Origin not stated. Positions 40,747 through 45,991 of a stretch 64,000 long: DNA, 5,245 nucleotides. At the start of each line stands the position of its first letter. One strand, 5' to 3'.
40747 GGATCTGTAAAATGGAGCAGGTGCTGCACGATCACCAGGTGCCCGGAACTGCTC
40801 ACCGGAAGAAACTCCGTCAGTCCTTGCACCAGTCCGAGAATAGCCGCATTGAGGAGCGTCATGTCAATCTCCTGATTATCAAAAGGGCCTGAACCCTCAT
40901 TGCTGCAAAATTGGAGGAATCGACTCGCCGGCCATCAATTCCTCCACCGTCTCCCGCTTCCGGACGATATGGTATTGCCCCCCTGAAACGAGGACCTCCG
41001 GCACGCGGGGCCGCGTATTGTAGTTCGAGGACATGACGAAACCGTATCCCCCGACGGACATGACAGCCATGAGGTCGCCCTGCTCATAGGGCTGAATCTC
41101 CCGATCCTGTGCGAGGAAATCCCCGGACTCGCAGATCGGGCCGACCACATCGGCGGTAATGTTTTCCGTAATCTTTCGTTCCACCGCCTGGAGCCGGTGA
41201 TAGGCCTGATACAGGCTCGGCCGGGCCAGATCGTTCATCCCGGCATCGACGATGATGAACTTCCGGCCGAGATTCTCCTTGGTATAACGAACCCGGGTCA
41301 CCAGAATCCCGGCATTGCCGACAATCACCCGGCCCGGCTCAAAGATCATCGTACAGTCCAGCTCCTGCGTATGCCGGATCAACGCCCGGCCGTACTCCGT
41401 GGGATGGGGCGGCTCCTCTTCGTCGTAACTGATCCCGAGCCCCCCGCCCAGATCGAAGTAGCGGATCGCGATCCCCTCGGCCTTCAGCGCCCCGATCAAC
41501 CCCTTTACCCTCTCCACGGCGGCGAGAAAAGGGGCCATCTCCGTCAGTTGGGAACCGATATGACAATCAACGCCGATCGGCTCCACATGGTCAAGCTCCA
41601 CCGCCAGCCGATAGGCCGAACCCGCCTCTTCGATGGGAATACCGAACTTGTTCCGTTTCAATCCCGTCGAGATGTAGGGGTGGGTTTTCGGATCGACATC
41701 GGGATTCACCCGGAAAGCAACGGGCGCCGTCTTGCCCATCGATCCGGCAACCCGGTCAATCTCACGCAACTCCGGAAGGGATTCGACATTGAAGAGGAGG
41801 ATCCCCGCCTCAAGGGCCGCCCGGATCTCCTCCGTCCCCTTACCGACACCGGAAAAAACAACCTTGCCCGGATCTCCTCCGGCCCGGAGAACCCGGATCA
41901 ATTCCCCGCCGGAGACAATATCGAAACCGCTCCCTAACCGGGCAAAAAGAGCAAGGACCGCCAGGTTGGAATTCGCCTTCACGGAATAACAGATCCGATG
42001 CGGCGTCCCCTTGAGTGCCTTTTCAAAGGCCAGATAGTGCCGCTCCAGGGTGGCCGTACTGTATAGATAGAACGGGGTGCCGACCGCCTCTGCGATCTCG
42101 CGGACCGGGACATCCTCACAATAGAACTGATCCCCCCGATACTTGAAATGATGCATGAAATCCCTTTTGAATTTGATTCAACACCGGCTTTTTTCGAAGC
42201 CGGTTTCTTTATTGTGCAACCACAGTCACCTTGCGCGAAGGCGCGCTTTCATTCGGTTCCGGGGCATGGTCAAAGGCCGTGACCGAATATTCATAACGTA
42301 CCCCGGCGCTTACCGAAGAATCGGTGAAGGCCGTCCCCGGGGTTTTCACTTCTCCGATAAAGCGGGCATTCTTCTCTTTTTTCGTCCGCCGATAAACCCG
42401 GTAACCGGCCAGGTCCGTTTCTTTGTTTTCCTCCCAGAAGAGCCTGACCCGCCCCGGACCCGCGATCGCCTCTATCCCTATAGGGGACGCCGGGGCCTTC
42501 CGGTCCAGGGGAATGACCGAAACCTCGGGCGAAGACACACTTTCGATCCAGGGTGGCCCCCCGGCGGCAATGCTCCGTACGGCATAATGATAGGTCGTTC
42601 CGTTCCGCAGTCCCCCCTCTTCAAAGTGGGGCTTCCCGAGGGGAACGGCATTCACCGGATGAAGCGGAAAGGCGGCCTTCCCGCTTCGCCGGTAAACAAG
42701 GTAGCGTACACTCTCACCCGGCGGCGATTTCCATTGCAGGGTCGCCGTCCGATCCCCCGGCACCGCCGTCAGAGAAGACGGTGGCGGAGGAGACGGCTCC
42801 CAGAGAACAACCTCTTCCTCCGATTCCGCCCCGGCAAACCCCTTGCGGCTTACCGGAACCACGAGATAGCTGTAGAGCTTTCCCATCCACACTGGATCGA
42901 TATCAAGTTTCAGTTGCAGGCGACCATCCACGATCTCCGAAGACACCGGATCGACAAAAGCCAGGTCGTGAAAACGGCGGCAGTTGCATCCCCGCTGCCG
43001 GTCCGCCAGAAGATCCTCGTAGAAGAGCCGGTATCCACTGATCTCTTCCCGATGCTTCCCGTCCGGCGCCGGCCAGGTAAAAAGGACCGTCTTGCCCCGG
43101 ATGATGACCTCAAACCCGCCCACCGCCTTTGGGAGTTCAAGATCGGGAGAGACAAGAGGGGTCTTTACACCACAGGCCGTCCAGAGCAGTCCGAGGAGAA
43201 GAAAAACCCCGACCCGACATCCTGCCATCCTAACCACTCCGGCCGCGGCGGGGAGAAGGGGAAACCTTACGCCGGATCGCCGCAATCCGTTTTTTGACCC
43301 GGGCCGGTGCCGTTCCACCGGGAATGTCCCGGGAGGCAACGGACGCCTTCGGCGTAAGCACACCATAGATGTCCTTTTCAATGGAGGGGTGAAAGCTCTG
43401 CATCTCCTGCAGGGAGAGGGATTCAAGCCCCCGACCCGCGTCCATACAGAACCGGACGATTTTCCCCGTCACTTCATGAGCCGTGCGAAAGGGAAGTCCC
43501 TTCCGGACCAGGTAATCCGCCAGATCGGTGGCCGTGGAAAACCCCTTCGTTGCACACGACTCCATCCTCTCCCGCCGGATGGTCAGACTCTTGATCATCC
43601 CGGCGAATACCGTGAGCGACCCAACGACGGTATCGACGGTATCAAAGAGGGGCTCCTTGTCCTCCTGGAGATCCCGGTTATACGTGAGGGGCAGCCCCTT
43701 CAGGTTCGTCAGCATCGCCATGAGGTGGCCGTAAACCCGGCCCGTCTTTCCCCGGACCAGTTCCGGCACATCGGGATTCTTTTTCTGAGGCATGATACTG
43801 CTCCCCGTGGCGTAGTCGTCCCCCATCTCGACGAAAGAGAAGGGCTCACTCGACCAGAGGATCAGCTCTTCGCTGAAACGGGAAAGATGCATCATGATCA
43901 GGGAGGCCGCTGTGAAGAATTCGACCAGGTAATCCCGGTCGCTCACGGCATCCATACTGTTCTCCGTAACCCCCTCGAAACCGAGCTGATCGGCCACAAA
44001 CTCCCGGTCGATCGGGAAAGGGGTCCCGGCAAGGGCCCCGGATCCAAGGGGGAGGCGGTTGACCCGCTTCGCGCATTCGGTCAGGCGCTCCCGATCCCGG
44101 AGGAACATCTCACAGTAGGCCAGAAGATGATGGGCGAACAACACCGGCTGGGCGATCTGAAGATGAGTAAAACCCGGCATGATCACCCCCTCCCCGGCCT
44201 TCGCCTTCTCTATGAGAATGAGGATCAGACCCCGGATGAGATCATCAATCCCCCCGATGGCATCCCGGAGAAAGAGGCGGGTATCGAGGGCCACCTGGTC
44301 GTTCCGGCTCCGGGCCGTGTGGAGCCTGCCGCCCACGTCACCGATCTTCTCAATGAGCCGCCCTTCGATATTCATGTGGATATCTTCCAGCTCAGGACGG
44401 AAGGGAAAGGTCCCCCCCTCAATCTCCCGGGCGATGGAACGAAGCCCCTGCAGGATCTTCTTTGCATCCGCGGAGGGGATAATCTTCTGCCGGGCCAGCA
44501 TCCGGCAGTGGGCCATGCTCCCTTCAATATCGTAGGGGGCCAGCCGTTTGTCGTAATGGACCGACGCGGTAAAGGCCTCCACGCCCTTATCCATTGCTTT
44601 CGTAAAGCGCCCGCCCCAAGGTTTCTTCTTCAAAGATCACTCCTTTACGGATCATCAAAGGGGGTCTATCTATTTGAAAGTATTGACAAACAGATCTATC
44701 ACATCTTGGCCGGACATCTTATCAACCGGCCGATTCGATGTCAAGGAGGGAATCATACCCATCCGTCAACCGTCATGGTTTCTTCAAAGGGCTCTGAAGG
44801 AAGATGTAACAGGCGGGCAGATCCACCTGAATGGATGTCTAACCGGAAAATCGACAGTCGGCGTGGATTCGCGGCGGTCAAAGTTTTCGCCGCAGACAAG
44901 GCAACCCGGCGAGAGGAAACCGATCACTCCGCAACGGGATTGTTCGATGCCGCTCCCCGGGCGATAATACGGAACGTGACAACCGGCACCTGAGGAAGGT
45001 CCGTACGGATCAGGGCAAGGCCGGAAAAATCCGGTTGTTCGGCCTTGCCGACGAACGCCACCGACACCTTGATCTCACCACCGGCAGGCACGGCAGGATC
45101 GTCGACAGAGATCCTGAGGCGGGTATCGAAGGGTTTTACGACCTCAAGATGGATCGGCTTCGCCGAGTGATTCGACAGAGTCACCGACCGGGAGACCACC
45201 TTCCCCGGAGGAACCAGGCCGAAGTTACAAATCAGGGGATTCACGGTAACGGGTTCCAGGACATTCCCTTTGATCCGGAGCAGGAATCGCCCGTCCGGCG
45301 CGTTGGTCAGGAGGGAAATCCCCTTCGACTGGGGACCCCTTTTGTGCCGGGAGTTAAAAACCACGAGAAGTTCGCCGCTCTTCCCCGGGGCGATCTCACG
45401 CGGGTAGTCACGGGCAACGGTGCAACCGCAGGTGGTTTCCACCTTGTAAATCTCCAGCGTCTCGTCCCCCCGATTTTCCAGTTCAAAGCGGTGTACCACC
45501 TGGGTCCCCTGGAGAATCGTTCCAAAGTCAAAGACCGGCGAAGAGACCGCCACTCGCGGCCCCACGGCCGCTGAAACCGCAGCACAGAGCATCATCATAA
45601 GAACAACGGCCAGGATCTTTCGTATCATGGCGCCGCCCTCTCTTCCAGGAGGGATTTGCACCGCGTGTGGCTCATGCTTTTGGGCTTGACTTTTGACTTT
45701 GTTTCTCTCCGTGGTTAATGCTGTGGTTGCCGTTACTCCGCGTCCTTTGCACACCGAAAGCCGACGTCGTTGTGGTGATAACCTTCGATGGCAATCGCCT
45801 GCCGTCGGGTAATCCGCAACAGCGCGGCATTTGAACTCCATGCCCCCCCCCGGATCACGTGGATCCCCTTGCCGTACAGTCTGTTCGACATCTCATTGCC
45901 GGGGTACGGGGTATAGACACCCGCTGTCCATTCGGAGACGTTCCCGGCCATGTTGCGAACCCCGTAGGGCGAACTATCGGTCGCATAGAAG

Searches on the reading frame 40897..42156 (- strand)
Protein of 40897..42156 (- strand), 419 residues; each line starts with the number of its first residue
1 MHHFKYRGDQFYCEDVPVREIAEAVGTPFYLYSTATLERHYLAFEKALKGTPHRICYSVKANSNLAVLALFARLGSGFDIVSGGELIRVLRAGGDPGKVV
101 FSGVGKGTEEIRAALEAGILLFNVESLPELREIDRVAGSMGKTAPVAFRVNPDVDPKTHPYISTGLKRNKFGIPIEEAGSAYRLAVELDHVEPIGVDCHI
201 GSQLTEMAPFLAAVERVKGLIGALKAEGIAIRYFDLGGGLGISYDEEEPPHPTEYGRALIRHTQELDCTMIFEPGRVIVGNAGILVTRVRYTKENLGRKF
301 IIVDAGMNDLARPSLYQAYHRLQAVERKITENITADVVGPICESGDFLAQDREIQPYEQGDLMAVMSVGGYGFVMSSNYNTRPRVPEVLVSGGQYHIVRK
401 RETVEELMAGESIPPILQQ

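Call 42: search_protein_families(library=pfam, proteins=[window:40897-42156:-], max_evalue=0.001)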
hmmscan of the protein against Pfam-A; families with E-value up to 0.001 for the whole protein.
window:40897-42156:- (419 aa): 3 families
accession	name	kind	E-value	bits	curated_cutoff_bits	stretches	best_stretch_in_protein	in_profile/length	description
PF02784.22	Orn_Arg_deC_N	-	4.8e-64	216.5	23.4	1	35-279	2-246/247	Pyridoxal-dependent decarboxylase, pyridoxal binding domain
PF00278.28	Orn_DAP_Arg_deC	-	1.4e-28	99.4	23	1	30-369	2-95/95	Pyridoxal-dependent decarboxylase, C-terminal sheet domain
PF01168.26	Ala_racemase_N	-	2.1e-05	24.8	24.1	1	36-237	5-194/220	Alanine racemase, N-terminal domain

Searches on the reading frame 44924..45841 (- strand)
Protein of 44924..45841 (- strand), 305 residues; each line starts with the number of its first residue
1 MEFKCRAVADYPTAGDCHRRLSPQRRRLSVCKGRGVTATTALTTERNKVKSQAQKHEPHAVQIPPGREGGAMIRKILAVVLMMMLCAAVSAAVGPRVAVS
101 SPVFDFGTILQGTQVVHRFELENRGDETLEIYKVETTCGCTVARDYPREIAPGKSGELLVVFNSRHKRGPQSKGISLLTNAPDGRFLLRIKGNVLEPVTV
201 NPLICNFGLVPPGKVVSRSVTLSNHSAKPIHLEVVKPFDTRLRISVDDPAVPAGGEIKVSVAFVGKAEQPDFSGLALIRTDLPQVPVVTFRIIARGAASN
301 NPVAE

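Call 4: search_protein_families(library=pfam, proteins=[window:44924-45841:-], max_evalue=0.01)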
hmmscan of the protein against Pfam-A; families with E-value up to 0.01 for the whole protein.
window:44924-45841:- (305 aa): 5 families
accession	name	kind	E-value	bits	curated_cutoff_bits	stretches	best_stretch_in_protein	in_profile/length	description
PF07610.17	DUF1573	-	6.8e-30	103.4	26.1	1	99-194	3-98/98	Protein of unknown function (DUF1573)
PF22544.2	HYDIN_VesB_CFA65-like_Ig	-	5e-18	65.6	25.5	1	95-193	1-100/100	HYDIN/CFA65/VesB-like, Ig-like domain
PF15780.11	ASH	-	5e-07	30.3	27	1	195-264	5-75/98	Abnormal spindle-like microcephaly-assoc'd, ASPM-SPD-2-Hydin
PF14874.12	PapD-like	-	4.1e-05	24.1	27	0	199-247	5-53/102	Flagellar-associated PapD-like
PF22073.2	Cep192_D4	-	0.0043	17.7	35.5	0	197-234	3-40/112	Cep192 domain 4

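Call 5: search_protein_families(library=ncbifam, proteins=[window:44924-45841:-], max_evalue=0.01)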
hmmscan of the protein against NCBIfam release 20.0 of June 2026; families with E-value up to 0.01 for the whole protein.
window:44924-45841:- (305 aa): 2 families
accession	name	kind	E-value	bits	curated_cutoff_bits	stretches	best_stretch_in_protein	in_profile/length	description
NF041425.1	OS_HP2_seleno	subfamily_domain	4e-24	84.8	100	1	100-194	2-97/98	OS_HP2 family (seleno)protein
NF012200.0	choice_anch_D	domain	2.9e-08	34.2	45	1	88-164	8-89/108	choice-of-anchor D domain-containing protein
